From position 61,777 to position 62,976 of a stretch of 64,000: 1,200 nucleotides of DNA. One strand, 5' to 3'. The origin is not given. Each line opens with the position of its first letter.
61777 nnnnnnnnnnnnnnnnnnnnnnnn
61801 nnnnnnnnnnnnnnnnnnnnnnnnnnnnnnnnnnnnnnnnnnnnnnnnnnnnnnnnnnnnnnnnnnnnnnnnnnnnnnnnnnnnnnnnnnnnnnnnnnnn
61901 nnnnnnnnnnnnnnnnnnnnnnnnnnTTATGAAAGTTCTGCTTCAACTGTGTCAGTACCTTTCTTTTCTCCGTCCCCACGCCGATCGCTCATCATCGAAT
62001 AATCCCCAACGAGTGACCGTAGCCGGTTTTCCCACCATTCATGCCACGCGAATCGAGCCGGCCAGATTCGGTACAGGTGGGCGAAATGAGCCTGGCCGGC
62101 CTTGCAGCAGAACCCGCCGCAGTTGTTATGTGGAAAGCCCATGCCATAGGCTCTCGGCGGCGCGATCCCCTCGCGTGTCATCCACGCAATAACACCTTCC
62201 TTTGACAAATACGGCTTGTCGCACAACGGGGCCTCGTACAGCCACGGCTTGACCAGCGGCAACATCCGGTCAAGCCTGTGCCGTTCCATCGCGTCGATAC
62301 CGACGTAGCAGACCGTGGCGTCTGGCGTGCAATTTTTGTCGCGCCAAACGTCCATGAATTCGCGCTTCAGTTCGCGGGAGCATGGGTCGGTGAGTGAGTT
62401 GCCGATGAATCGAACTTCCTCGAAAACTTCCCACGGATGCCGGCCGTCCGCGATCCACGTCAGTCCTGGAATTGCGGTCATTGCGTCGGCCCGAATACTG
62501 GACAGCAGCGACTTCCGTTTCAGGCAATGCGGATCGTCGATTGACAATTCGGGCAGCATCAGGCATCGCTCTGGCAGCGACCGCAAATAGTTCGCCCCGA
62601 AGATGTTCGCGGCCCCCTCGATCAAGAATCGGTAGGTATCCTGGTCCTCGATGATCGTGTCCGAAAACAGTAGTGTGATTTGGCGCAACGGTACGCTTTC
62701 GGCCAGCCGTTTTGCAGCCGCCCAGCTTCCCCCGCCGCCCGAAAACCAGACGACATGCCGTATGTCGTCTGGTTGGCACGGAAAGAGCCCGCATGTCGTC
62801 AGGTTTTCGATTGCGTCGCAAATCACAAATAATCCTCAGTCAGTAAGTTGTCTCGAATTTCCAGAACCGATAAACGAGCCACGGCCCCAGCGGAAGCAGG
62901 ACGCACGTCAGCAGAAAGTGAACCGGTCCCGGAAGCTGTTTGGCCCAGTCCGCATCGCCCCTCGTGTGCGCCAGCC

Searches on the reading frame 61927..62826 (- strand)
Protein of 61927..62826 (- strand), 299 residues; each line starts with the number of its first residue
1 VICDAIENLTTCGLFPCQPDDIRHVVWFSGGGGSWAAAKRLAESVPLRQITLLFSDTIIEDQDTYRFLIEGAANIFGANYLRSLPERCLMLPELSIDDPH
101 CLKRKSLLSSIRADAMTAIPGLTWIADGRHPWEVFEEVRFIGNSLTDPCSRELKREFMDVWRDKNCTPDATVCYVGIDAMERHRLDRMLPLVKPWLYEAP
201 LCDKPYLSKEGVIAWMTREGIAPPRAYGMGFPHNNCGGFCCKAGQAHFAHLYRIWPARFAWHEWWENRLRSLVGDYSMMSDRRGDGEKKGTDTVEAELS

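Call 120: search_protein_families(library=phrogs, max_evalue=0.00001, proteins=[window:61927-62826:-])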
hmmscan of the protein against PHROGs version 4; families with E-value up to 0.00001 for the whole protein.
window:61927-62826:- (299 aa): 1 family
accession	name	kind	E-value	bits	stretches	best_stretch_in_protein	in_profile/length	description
phrog_424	-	moron, auxiliary metabolic gene and host takeover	1e-36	128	1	17-274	156-373/460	phosphoadenosine phosphosulfate reductase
